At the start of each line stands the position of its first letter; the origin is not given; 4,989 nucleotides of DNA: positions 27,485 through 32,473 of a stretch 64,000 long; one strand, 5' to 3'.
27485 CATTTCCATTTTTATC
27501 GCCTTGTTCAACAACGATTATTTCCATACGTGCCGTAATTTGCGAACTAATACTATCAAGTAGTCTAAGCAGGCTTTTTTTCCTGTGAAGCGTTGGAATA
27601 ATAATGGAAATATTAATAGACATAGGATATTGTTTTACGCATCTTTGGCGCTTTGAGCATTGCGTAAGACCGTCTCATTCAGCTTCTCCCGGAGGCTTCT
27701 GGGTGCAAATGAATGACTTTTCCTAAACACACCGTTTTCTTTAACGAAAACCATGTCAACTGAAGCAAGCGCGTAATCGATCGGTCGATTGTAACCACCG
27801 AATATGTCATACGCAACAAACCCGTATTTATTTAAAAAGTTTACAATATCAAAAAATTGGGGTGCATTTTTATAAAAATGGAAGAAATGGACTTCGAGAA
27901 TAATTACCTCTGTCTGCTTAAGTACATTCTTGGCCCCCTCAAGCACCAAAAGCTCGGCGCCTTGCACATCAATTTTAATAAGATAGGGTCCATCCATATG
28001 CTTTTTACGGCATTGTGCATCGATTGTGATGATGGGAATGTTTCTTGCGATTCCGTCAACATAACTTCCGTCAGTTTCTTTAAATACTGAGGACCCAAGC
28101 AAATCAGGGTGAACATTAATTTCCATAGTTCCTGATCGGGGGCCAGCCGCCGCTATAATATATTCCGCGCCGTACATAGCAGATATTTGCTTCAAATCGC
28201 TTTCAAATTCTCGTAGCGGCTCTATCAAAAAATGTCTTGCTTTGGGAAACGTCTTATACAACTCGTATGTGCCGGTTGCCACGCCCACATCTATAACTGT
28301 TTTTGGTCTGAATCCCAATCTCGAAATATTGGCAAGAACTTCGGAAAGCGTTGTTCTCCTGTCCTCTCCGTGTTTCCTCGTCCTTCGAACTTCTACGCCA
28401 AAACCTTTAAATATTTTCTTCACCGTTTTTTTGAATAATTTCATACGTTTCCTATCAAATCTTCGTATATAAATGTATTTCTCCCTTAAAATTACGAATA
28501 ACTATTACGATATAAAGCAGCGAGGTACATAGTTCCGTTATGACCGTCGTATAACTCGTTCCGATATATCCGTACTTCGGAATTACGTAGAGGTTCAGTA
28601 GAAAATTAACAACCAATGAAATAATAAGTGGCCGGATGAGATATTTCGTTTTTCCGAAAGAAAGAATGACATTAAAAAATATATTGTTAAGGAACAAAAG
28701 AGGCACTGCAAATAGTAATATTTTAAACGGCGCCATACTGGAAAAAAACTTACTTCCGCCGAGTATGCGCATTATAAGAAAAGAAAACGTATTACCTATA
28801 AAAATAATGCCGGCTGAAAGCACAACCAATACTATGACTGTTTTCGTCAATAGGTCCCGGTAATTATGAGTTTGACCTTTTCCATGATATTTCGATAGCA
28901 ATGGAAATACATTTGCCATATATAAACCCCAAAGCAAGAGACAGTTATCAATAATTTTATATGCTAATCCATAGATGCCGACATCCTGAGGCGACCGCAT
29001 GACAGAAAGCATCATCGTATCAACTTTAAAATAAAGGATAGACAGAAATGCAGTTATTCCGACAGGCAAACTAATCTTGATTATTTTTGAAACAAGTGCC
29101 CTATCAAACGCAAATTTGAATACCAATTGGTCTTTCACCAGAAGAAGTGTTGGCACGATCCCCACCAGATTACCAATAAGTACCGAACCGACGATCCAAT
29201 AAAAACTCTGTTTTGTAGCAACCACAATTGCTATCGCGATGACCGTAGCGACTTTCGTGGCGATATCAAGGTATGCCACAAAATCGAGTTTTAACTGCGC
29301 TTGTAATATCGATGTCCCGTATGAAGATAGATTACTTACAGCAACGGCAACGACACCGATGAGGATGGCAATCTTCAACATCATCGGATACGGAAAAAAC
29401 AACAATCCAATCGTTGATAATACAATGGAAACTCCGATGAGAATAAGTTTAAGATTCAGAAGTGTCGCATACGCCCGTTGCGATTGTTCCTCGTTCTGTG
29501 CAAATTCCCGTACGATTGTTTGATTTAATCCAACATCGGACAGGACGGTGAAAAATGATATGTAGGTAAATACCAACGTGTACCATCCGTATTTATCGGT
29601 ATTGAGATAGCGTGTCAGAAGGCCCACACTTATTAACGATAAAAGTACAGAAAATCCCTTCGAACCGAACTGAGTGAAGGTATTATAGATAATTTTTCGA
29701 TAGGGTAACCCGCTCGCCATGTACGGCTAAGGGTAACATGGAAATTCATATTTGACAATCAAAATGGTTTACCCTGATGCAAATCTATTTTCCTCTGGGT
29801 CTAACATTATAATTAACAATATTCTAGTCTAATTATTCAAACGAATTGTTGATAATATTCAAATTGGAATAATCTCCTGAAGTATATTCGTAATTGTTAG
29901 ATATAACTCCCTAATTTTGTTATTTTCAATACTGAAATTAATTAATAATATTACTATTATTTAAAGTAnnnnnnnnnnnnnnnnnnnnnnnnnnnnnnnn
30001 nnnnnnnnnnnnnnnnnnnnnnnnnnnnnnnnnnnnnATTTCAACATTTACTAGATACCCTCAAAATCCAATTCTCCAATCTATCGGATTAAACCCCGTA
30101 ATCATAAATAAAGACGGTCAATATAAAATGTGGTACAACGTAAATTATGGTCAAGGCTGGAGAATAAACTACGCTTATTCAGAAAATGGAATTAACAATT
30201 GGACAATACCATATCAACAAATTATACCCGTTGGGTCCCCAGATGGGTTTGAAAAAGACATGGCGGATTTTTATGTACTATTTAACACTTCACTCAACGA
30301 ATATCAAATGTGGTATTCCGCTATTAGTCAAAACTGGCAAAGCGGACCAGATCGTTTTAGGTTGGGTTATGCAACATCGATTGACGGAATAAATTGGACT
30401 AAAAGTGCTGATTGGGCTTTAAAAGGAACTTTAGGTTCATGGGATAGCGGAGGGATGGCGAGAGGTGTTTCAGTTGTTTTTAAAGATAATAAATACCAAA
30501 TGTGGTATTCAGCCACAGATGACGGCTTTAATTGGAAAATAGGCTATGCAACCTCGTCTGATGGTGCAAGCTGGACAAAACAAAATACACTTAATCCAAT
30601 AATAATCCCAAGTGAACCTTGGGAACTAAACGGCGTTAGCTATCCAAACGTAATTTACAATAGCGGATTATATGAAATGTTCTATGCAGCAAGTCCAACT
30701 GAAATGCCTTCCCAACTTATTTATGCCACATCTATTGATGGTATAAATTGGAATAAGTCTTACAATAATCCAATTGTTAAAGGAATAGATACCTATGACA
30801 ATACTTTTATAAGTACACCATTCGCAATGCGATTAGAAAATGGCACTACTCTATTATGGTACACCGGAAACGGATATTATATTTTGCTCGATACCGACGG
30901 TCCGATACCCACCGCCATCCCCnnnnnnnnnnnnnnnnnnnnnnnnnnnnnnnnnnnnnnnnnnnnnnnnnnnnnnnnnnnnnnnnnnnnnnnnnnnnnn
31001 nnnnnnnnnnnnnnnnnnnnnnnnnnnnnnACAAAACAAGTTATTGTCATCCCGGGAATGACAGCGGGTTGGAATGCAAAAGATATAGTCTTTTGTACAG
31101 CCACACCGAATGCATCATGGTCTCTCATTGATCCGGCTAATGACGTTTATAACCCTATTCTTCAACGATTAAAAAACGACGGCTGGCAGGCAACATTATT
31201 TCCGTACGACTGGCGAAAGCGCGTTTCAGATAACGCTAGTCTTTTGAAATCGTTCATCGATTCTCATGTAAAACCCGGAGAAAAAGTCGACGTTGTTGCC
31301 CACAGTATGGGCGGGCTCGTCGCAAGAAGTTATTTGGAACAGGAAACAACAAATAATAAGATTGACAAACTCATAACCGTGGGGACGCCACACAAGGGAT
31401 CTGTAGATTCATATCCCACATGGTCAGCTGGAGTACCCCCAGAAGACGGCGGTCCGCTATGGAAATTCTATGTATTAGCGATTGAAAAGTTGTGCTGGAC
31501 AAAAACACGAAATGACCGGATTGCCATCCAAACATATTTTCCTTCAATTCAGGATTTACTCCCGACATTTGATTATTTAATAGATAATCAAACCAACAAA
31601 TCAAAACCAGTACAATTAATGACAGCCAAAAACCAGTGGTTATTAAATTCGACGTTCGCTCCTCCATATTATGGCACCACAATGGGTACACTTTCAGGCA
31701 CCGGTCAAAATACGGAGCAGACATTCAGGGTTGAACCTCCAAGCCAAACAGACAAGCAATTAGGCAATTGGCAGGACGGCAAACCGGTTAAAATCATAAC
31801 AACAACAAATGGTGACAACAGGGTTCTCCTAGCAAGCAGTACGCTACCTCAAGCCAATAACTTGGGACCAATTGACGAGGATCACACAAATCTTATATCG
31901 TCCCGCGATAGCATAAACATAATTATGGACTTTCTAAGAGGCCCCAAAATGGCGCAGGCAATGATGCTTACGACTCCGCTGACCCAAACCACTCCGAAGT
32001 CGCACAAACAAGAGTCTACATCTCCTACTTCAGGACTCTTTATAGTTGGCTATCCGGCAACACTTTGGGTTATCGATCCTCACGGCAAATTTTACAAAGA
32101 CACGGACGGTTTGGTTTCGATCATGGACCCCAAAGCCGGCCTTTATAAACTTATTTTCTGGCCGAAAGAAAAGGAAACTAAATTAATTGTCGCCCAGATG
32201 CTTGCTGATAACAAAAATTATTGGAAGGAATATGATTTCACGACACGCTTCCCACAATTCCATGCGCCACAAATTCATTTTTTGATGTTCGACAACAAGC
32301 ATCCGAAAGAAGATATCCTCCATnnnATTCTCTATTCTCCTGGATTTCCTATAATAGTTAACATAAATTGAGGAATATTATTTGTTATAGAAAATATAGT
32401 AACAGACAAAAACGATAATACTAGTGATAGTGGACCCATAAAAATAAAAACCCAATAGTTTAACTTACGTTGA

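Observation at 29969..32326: Secreted 785-aa fusion of a glycoside-hydrolase-like beta-propeller, a (PT)n linker and a PGAP1/LCAT-like lipase domain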

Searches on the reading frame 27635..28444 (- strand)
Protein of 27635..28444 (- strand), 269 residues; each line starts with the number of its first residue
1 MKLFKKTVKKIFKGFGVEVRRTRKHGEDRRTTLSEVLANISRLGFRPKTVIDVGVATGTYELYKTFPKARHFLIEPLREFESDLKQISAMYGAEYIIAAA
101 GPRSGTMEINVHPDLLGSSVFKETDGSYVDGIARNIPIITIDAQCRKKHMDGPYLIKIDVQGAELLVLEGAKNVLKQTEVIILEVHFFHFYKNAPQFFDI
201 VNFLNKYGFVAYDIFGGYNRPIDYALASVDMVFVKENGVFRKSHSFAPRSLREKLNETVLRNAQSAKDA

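Call 8: search_protein_families(library=pfam, proteins=[window:27635-28444:-], max_evalue=0.001)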
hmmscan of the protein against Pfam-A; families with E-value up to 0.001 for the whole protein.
window:27635-28444:- (269 aa): 1 family
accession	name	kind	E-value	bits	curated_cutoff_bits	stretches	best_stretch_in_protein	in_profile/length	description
PF05050.19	Methyltransf_21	-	1.2e-18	68.3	22.7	1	52-210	1-172/173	Methyltransferase FkbM domain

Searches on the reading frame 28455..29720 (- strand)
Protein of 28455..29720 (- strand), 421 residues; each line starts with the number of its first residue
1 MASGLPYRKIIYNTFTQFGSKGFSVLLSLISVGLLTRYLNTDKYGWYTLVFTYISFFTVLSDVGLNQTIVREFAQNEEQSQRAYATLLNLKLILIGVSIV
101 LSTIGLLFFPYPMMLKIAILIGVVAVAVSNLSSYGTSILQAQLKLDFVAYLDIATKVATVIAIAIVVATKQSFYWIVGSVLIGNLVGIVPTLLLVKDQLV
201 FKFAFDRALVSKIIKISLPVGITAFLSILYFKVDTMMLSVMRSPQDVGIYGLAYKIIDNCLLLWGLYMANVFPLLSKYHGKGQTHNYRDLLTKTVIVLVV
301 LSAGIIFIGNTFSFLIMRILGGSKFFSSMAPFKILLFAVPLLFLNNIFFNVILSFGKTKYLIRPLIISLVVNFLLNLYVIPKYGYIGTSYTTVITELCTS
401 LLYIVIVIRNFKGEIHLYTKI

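Call 8: search_protein_families(library=pfam, proteins=[window:28455-29720:-], max_evalue=0.001)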
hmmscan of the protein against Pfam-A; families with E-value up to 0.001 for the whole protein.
window:28455-29720:- (421 aa): 3 families
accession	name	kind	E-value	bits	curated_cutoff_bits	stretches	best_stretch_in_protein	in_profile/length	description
PF01943.22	Polysacc_synt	-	2.1e-28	100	28.2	1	13-279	4-274/274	Polysaccharide biosynthesis protein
PF13440.11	Polysacc_synt_3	-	3.5e-16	59.7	23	1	34-327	1-290/293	Polysaccharide biosynthesis protein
PF01554.23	MatE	-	6.8e-11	42.6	24.9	1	219-376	1-159/161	MatE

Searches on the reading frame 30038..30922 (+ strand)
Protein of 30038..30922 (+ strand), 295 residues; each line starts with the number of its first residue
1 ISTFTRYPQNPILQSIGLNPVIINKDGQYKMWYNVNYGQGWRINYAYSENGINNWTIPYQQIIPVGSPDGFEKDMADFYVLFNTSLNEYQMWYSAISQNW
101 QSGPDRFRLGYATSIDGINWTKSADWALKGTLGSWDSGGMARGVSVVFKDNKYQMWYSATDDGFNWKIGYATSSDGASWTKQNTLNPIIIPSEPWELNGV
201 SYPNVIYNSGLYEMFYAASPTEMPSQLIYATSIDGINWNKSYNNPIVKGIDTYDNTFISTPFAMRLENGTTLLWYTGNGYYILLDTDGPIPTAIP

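Call 29: predict_structure(alignment_id=A2)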
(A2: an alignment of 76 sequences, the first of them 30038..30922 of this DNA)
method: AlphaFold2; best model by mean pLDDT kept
length: 295 residues; sequences in the alignment: 76
mean_pLDDT: 96.1   pTM: 0.93
mean pLDDT of the five models: 96.1, 95.6, 95.5, 95.5, 95.4
residues with pLDDT >= 90: 282; 70-90: 11; 50-70: 1; < 50: 1
segments of 3 or more residues with pLDDT < 50: none
pLDDT, mean of each block of 10 residues (from residue 1): 91 91 97 95 97 95 97 98 98 97 97 98 98 98 98 98 97 98 97 98 98 98 96 98 94 95 96 96 96 70
secondary structure, 60 per line:
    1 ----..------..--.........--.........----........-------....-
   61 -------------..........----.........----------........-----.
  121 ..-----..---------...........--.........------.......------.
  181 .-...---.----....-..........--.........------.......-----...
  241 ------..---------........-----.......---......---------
elements in order: E17-25 E28-36 E41-48 E56-59 E74-83 E88-96 E107-114 E120-122 E139-149 E152-160 E167-173 E199-208 E211-219 E226-232 E238-240 E258-265 E271-277 E281-286

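Call 36: fold_search(model_id=the predicted structure, library=pdb)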
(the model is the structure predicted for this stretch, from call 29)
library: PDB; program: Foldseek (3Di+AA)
matches with E <= 10: 1219; with E <= 0.001: 485
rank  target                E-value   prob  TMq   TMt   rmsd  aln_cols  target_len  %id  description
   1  9fj8_B                2.0e-13  1.00  0.74  0.74   3.4       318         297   17  Teth514_1788 1,2-beta-oligomannan phosphorylase in complex with mannotetraose (released 2025-06-11)
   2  9fj8_A                3.4e-13  1.00  0.74  0.74   3.4       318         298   17  Teth514_1788 1,2-beta-oligomannan phosphorylase in complex with mannotetraose (released 2025-06-11)
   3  9gph_A                8.1e-13  1.00  0.76  0.74   3.2       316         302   18  Teth514_1788 1,2-beta-oligomannan phosphorylase in complex with mannose (-1) and phosphate (released 2025-09-17)
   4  5mt2                  1.5e-12  1.00  0.75  0.64   4.3       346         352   17  Glycoside hydrolase BT_0996 (released 2017-03-22)
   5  9gph_B                1.6e-12  1.00  0.74  0.74   3.4       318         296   17  Teth514_1788 1,2-beta-oligomannan phosphorylase in complex with mannose (-1) and phosphate (released 2025-09-17)
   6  5mui_A                2.2e-12  1.00  0.75  0.64   4.2       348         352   16  Glycoside hydrolase BT_0996 (released 2017-03-22)
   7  6r3u_A                2.5e-12  1.00  0.68  0.43   7.0       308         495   14  Endo-levanase BT1760 mutant E221A from Bacteroides thetaiotaomicron complexed with levantetraose (released 2019-06-19)
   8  6r3r                  2.6e-12  1.00  0.71  0.45   6.9       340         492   13  First crystal structure of endo-levanase BT1760 from Bacteroides thetaiotaomicron (released 2019-06-19)
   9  3taw                  3.5e-12  1.00  0.72  0.62   4.8       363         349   16  Crystal structure of a putative glycoside hydrolase (BDI_3141) from Parabacteroides distasonis ATCC 8503 at 1.70 A resol (released 2011-08-24)
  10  4onz                  3.9e-12  1.00  0.73  0.64   5.4       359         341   17  Crystal structure of a putative glycoside hydrolase (BACOVA_02161) from Bacteroides ovatus ATCC 8483 at 1.85 A resolutio (released 2014-02-26)
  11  7fip_A                4.5e-12  1.00  0.74  0.73   3.8       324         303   17  The native structure of beta-1,2-mannobiose phosphorylase from Thermoanaerobacter sp. (released 2022-01-05)
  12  8aa2_E                4.5e-12  1.00  0.68  0.43   8.1       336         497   14  Inactive levan utilisation machinery (utilisome) in the presence of levan fructo-oligosaccharides DP 15-25 (released 2023-06-07)
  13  7fir_C                7.1e-12  1.00  0.75  0.73   3.8       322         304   17  The crystal structure of beta-1,2-mannobiose phosphorylase in complex with 1,4-mannobiose (released 2022-01-05)
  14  5a7v_A                7.9e-12  1.00  0.71  0.58   5.6       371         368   18  The GH130 family of mannoside phosphorylases contains glycoside hydrolases that target beta-1,2 mannosidic linkages in (released 2015-08-26)
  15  5a7v_B                8.3e-12  1.00  0.74  0.62   5.2       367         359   17  The GH130 family of mannoside phosphorylases contains glycoside hydrolases that target beta-1,2 mannosidic linkages in (released 2015-08-26)
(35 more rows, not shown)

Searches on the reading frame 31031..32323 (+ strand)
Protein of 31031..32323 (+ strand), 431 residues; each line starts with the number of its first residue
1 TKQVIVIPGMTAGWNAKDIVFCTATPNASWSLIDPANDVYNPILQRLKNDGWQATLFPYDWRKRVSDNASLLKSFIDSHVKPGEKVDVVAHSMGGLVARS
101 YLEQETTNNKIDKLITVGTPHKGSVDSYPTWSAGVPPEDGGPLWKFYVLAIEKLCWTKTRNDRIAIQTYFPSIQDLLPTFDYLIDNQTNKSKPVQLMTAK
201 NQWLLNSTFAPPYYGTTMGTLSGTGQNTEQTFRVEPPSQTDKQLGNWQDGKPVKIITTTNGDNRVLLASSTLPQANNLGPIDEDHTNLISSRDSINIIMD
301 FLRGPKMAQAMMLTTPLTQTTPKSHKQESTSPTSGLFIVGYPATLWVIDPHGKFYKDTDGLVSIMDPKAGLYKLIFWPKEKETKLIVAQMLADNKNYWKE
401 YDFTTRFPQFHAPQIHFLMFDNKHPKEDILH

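Call 27: predict_structure(alignment_id=A3)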
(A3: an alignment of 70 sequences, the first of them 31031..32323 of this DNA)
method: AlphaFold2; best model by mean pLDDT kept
length: 431 residues; sequences in the alignment: 70
mean_pLDDT: 94.2   pTM: 0.92
mean pLDDT of the five models: 94.2, 94.0, 93.8, 93.5, 93.5
residues with pLDDT >= 90: 388; 70-90: 21; 50-70: 13; < 50: 9
segments of 3 or more residues with pLDDT < 50: 308-314
pLDDT, mean of each block of 10 residues (from residue 1): 94 96 93 96 98 98 97 97 97 98 98 98 98 93 96 94 97 98 98 98 96 97 98 98 98 98 98 95 97 97 72 50 69 96 98 97 98 97 97 95 86 95 96 90
secondary structure, 60 per line:
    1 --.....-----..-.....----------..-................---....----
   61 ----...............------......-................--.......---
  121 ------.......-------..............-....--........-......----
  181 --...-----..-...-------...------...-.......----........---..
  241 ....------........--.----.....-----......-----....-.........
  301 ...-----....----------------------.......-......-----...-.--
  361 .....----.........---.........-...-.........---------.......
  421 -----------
elements in order: E3-7 H16-20 H34-49 E53-56 H65-79 E86-91 H93-108 E111-117 H127-133 H141-154 H156-159 H162-169 H171-176 E183-185 E217-223 E228-235 H239-244 E251-258 H267-270 E276-281 H287-290 H292-303 H309-312 E335-341 E343-348 E354-356 E361-365 E370-378 E382-390 E396-404 E414-420

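Call 34: fold_search(model_id=the predicted structure, library=pdb)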
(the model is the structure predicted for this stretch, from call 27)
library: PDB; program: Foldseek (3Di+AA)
matches with E <= 10: 1663; with E <= 0.001: 201
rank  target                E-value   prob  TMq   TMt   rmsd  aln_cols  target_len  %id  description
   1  6wpx_B                6.1e-14  1.00  0.37  0.36  15.7       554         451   13  Crystal structure of Bacillus licheniformis lipase BlEst2 in propetide form (released 2021-06-09)
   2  6wpx_A                1.1e-13  1.00  0.36  0.34  15.9       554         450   13  Crystal structure of Bacillus licheniformis lipase BlEst2 in propetide form (released 2021-06-09)
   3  4x90_A                4.3e-11  1.00  0.47  0.53   6.1       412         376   16  Crystal structure of Lysosomal Phospholipase A2 (released 2015-03-11)
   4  5bv7_A                7.3e-10  1.00  0.42  0.47   7.8       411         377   16  Crystal structure of human LCAT (L4F, N5D) in complex with Fab of an agonistic antibody (released 2015-12-16)
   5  4x95_A                9.4e-10  1.00  0.45  0.51   6.2       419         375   14  Crystal structure of fully glycosylated Lysosomal Phospholipase A2 in complex with methyl arachidonyl fluorophosphonat (released 2015-03-25)
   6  6mvd_B                1.5e-09  1.00  0.42  0.48   8.0       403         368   17  Crystal structure of Lecithin:cholesterol acyltransferase (LCAT) in complex with isopropyl dodec-11-enylfluorophosphon (released 2018-12-05)
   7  6wpy_A                1.8e-09  1.00  0.34  0.57  10.1       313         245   16  Crystal structure of Bacillus licheniformis lipase BlEst2 in mature form (released 2021-06-09)
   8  9g8u_A                6.9e-09  1.00  0.33  0.46  11.8       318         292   17  Structure of the LipA:LipB complex from Acinetobacter baumannii (released 2025-02-19)
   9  3w9u                  1.6e-08  1.00  0.34  0.51  11.5       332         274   12  Crystal structure of Lipk107 (released 2013-12-04)
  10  4hs9                  1.9e-08  1.00  0.35  0.50  12.0       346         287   12  Methanol tolerant mutant of the Proteus mirabilis lipase (released 2013-05-22)
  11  1ex9                  2.6e-08  1.00  0.35  0.51  11.7       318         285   14  CRYSTAL STRUCTURE OF THE PSEUDOMONAS AERUGINOSA LIPASE COMPLEXED WITH RC-(RP,SP)-1,2-DIOCTYLCARBAMOYL-GLYCERO-3-O-OCTYLP (released 2000-10-18)
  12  6jd9                  4.3e-08  1.00  0.31  0.45  11.2       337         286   12  Proteus mirabilis lipase mutant - I118V/E130G (released 2019-07-24)
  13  2es4_B                6.9e-08  1.00  0.33  0.43  12.2       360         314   13  Crystal structure of the Burkholderia glumae lipase-specific foldase in complex with its cognate lipase (released 2006-03-07)
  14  1cvl                  6.9e-08  1.00  0.32  0.42  11.7       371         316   14  CRYSTAL STRUCTURE OF BACTERIAL LIPASE FROM CHROMOBACTERIUM VISCOSUM ATCC 6918 (released 1997-04-01)
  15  6cl4                  7.8e-08  1.00  0.37  0.53  11.2       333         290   14  LipC12 - Lipase from metagenomics (released 2019-03-13)
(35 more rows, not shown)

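Call 80: search_protein_representatives(protein=window:31031-32323:+)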
Query: 431 residues. Proteins with E-value up to 0.001 (for the whole library): 6466; up to 1e-10: 1716; up to 1e-30: 458. The best 150 are listed.
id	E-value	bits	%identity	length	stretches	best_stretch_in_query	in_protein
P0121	5.9e-163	559.2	64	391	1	47-430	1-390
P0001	2.7e-142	491.1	58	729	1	1-431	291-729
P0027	1.7e-119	416.0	50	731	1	1-428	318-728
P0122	1.2e-111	390.1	47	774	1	1-431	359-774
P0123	1.4e-110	386.6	49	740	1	1-429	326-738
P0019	6.9e-103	361.2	47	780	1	1-430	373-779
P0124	5.9e-102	358.1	46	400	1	10-430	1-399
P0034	6.3e-97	341.6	46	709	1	1-430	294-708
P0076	5.0e-96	338.6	47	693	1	3-430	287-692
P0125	4.9e-95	335.3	46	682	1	1-430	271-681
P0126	2.9e-94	332.8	47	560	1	2-430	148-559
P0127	8.6e-93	327.9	44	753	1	3-411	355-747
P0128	2.5e-92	326.4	43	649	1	1-430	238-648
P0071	4.1e-91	322.4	46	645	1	3-430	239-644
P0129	3.3e-90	319.4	42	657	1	2-428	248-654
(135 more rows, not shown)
